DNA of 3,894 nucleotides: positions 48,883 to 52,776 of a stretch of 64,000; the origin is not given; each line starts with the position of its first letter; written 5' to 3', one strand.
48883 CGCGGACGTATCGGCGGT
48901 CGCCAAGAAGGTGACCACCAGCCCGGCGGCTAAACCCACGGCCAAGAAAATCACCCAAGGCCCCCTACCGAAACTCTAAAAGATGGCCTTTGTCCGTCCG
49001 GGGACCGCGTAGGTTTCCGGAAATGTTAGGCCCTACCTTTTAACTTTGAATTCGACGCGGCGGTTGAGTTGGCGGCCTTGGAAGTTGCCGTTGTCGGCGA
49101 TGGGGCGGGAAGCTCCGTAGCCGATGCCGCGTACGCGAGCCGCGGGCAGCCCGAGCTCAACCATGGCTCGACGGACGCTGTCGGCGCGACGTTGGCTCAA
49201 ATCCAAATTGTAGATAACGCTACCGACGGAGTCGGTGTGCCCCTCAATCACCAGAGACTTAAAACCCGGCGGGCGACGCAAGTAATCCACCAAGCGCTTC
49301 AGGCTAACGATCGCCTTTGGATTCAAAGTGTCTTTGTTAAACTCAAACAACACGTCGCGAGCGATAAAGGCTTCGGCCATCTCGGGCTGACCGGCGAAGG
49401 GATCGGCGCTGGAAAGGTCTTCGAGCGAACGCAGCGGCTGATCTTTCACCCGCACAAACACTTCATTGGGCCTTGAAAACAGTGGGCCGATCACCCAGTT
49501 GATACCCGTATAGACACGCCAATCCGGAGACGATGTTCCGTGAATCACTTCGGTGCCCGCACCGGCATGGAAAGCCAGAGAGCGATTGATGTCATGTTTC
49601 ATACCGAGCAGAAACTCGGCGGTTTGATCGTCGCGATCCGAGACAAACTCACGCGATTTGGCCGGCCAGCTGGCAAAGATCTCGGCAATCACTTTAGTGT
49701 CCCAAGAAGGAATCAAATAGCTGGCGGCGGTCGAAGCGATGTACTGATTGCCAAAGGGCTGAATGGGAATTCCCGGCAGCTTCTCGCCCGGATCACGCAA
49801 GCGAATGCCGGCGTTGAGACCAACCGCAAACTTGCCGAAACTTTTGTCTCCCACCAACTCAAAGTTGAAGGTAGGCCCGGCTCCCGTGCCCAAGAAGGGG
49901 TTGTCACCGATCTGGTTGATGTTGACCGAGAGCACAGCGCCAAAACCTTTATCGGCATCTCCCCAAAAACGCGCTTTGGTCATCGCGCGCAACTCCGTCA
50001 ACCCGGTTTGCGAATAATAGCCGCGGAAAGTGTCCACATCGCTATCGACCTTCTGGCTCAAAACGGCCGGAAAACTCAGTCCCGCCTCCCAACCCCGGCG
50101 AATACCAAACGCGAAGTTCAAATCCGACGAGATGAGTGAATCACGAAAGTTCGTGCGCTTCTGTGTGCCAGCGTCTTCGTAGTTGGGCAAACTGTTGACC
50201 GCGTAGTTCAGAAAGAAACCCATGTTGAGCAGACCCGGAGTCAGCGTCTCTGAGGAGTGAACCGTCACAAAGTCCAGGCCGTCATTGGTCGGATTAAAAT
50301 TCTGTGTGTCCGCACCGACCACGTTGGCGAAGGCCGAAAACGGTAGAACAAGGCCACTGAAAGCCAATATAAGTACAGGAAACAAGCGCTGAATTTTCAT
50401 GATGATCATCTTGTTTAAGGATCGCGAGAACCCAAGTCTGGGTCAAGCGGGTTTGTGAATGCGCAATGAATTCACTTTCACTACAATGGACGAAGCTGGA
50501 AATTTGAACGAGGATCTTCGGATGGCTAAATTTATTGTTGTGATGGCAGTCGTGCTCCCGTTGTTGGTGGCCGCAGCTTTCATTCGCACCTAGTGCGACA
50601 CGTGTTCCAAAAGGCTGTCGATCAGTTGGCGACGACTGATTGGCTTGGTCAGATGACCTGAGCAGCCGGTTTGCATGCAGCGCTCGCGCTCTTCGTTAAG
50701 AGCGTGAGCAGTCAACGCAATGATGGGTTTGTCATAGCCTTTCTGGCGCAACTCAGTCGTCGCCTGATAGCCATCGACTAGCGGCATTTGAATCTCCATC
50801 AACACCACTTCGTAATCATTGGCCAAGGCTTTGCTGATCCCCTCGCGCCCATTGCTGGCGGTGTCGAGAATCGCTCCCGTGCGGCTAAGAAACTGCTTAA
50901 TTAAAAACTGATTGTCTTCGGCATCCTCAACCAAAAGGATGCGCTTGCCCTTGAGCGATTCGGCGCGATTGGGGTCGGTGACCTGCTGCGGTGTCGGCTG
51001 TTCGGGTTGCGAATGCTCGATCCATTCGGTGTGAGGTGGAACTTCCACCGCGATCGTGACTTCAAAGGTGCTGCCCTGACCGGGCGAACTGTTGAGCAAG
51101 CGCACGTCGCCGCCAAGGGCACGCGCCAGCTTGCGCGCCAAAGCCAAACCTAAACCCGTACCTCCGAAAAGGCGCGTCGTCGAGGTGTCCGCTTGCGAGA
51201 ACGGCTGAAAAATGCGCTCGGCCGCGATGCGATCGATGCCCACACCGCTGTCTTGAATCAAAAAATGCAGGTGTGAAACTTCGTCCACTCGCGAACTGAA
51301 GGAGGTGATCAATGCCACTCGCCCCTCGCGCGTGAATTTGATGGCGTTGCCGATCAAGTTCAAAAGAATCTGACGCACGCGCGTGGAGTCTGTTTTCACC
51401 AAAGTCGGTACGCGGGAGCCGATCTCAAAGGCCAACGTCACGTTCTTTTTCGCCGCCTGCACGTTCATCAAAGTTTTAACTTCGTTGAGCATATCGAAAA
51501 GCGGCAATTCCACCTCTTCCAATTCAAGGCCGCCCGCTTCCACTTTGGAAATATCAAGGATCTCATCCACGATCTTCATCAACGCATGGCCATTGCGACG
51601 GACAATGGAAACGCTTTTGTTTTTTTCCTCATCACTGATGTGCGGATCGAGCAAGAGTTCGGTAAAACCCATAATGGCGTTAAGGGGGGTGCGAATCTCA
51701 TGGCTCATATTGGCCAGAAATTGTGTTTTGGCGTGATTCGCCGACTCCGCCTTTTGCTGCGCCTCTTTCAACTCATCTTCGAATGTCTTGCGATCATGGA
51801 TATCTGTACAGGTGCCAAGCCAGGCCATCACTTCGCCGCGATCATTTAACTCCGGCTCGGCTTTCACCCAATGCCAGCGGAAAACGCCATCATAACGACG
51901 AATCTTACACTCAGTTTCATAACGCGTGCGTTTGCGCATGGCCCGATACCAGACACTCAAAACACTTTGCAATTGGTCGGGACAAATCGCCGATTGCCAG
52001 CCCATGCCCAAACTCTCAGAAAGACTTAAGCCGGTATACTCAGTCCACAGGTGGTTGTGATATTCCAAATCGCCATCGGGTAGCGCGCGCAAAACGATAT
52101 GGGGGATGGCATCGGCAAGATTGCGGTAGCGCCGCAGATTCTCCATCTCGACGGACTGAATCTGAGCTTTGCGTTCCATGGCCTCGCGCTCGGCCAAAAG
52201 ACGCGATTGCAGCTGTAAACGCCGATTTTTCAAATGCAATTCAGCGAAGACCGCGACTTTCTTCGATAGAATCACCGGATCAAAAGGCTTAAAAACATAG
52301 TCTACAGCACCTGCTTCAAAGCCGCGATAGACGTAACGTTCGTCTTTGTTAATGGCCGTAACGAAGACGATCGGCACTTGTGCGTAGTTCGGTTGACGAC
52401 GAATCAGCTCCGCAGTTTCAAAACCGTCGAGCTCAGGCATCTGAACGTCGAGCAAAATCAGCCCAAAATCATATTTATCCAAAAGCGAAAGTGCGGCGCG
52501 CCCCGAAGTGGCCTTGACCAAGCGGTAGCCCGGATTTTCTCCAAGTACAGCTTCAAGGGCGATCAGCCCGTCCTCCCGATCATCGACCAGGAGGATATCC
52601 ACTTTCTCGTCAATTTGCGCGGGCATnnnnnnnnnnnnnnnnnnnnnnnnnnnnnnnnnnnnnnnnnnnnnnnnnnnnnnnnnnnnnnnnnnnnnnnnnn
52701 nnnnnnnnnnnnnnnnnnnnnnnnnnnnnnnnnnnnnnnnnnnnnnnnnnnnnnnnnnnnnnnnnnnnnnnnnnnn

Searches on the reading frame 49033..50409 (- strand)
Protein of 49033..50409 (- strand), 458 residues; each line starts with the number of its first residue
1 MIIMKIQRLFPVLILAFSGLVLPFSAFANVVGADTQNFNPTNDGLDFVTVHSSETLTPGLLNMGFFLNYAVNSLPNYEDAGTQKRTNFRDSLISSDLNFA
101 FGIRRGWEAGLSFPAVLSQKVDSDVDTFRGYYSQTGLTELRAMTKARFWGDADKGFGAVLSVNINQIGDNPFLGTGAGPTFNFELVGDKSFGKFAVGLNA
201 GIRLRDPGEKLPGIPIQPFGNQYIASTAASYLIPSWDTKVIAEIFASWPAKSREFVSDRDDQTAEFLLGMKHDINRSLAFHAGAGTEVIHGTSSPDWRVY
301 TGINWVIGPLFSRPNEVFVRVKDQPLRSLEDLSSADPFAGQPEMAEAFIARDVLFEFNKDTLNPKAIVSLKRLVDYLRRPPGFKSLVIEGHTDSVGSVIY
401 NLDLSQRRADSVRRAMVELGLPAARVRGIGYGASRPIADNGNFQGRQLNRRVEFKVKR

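Call 21: search_protein_families(library=pfam, proteins=[window:49033-50409:-], max_evalue=0.001)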
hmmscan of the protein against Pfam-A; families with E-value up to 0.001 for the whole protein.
window:49033-50409:- (458 aa): 1 family
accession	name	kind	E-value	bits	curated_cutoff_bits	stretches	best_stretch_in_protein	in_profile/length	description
PF00691.25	OmpA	-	1e-21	77.6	27.2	1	354-450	1-98/98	OmpA family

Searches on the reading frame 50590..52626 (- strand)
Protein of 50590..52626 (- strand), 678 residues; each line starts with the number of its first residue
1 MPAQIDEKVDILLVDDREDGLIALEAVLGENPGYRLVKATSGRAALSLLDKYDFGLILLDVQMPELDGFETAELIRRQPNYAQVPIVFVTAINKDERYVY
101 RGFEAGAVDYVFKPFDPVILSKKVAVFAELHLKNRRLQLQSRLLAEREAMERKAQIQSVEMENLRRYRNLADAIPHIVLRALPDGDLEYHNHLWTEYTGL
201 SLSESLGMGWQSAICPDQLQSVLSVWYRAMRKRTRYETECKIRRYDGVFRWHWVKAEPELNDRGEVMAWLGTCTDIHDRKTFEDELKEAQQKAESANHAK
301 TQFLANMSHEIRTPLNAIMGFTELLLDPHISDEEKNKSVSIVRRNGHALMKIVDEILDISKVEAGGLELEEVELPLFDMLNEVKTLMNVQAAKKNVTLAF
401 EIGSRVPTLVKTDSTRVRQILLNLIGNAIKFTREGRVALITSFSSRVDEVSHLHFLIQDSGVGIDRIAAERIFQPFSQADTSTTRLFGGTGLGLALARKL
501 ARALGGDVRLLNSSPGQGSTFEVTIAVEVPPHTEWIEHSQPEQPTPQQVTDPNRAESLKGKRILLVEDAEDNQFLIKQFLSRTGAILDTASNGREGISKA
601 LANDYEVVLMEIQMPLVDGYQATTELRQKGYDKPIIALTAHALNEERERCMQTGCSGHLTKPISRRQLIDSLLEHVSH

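Call 21: search_protein_families(library=pfam, proteins=[window:50590-52626:-], max_evalue=0.001)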
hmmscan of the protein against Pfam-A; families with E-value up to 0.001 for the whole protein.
window:50590-52626:- (678 aa): 5 families
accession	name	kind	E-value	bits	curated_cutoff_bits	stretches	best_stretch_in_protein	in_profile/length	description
PF00072.30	Response_reg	-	4.8e-51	172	30.2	2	11-124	1-110/111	Response regulator receiver domain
PF02518.31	HATPase_c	-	5.8e-24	85.1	26.4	1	413-526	2-108/111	Histidine kinase-, DNA gyrase B-, and HSP90-like ATPase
PF00512.31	HisKA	-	7.5e-20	71.2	26.9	1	299-365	1-66/66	His Kinase A (phospho-acceptor) domain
PF08447.18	PAS_3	-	3.5e-12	46.8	25.6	1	189-272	3-88/89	PAS fold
PF08448.16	PAS_4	-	9e-06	26.3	23.1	1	172-280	2-109/110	PAS fold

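Call 34: find_homologous_proteins(query=window:50590-52626:-, max_evalue=1e-40)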
Query window:50590-52626:- (678 aa): 7922 proteins with E <= 1e-40 among 8000 candidates; the best 120 are listed.
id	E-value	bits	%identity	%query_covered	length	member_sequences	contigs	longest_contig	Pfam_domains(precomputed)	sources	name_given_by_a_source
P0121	0.0e+0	1519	100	100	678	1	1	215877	PF08447.19,PF08448.17,PF02518.32,PF00512.32,PF00072.31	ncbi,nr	ncbi:MAG: response regulator [Bdellovibrionales bacterium]|nr:response regulator [Bdellovibrionales 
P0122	0.0e+0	1144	75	100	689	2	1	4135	PF08447.19,PF08448.17,PF02518.32,PF00512.32,PF00072.31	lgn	-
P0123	0.0e+0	1117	73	100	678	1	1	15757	PF08447.19,PF08448.17,PF02518.32,PF00512.32,PF00072.31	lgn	-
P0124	0.0e+0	1045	69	100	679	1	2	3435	PF08447.19,PF08448.17,PF02518.32,PF00512.32,PF00072.31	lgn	-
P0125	0.0e+0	1038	68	100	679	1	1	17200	PF08447.19,PF02518.32,PF00512.32,PF00072.31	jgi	-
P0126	0.0e+0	1034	67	100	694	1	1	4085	PF08447.19,PF08448.17,PF02518.32,PF00512.32,PF00072.31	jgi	jgi:PAS domain S-box-containing protein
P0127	0.0e+0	1031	68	100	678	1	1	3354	PF08447.19,PF08448.17,PF02518.32,PF00512.32,PF00072.31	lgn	-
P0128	0.0e+0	1027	68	100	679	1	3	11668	PF08447.19,PF08448.17,PF02518.32,PF00512.32,PF00072.31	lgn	-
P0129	0.0e+0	1013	67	99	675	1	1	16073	PF08447.19,PF13426.14,PF08448.17,PF02518.32,PF00512.32,PF00072.31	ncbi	-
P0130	1.0e-294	997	67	100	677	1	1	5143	PF08447.19,PF13426.14,PF08448.17,PF02518.32,PF00512.32,PF00989.32,PF00072.31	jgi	-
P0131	3.4e-293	992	66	99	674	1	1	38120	PF08447.19,PF13426.14,PF08448.17,PF02518.32,PF00512.32,PF00989.32,PF00072.31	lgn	-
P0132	7.4e-293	991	65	99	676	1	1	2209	PF08447.19,PF13426.14,PF08448.17,PF02518.32,PF00512.32,PF00072.31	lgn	-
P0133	8.5e-293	991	66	99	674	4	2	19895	PF08447.19,PF13426.14,PF08448.17,PF02518.32,PF00512.32,PF00072.31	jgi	jgi:PAS domain S-box-containing protein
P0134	5.1e-292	988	66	99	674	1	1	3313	PF08447.19,PF13426.14,PF08448.17,PF02518.32,PF00512.32,PF00072.31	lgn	-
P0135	7.1e-292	988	66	99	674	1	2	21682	PF08447.19,PF13426.14,PF08448.17,PF02518.32,PF00512.32,PF00072.31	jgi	jgi:PAS domain S-box-containing protein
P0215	5.8e-229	780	53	99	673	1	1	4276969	PF08447.19,PF13426.14,PF08448.17,PF02518.32,PF00512.32,PF00989.32,PF00072.31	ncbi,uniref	ncbi:response regulator [Bdellovibrio sp. HCB337]|uniref:response regulator n=1 Tax=Bdellovibrio sp.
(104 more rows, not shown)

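Call 35: find_encoding_contigs(protein=P0215, flank=10000, max_places=1)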
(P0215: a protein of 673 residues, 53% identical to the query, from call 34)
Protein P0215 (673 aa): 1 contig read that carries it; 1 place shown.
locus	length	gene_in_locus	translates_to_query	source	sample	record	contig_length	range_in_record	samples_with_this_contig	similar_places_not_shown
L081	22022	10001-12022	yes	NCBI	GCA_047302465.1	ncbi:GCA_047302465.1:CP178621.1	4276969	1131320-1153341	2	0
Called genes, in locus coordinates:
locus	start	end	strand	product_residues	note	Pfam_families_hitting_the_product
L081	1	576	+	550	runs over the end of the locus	PF17391:Urocanase_N, PF01175:Urocanase, PF17392:Urocanase_C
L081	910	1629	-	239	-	-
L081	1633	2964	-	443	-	-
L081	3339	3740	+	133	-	-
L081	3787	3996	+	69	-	PF19447:DUF5985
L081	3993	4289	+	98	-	PF19447:DUF5985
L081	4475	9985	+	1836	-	PF18947:HAMP_2, PF00672:HAMP, PF00672:HAMP, PF18947:HAMP_2, PF00672:HAMP, PF18947:HAMP_2, PF00672:HAMP, PF18947:HAMP_2, +22 more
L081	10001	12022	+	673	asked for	PF00072:Response_reg, PF00989:PAS (weak), PF08447:PAS_3, PF08448:PAS_4 (weak), PF13426:PAS_9 (weak), PF00512:HisKA, PF02518:HATPase_c, PF00072:Response_reg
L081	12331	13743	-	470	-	PF00890:FAD_binding_2 (weak), PF01134:GIDA (faint), PF01266:DAO (faint), PF07992:Pyr_redox_2, PF12831:FAD_oxidored, PF13738:Pyr_redox_3, PF00070:Pyr_redox, PF02852:Pyr_redox_dim, +5 more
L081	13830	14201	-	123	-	PF00460:Flg_bb_rod (faint)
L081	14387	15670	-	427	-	PF00364:Biotin_lipoyl, PF02817:E3_binding, PF00198:2-oxoacid_dh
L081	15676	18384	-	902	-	PF16078:2-oxogl_dehyd_N, PF00676:E1_dh, PF02779:Transket_pyr, PF16870:OxoGdeHyase_C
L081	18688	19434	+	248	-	PF00300:His_Phos_1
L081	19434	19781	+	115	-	-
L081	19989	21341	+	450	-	-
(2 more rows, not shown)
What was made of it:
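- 50590..52626 (-): Partner gene, probably co-transcribed: 678-aa REC-PAS-HisKA-HATPase-REC hybrid kinase whose start overlaps the poly-HAMP gene's stop by 17 nt. The same two-gene module occurs in Bdellovibrio sp. HCB337 (call 35).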
